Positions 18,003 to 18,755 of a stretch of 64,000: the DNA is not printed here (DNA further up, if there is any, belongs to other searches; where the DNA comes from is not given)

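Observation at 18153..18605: Minimal 2H phosphoesterase (two HxTx motifs), a candidate Acb1-like cyclic-nucleotide/RNA-end processing enzyme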

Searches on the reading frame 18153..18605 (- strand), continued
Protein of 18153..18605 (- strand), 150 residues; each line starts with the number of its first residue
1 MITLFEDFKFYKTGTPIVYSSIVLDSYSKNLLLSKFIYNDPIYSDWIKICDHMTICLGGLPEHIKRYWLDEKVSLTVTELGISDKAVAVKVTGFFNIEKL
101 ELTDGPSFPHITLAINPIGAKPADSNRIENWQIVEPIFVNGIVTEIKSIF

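Call 87: find_related_loci(query=A1, collection=genome_contigs, flank=6000)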
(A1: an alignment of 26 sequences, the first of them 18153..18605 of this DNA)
Query A1 (150 aa) in genome_contigs; peptide patterns used: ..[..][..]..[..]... (x = any residue, [..] = any of these).
100 stretches matched a pattern; 1 encode a relative of the query (tblastn E <= 1e-3); 1 distinct loci.
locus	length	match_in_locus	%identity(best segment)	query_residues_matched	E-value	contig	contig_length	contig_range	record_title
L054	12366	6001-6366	38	18-144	2e-19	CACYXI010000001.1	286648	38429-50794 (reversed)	MAG: uncultured Bacteroidales bacterium isolate RUG12352 genome assembly, contig: RUG12352_asm_1, whole genome shotgun s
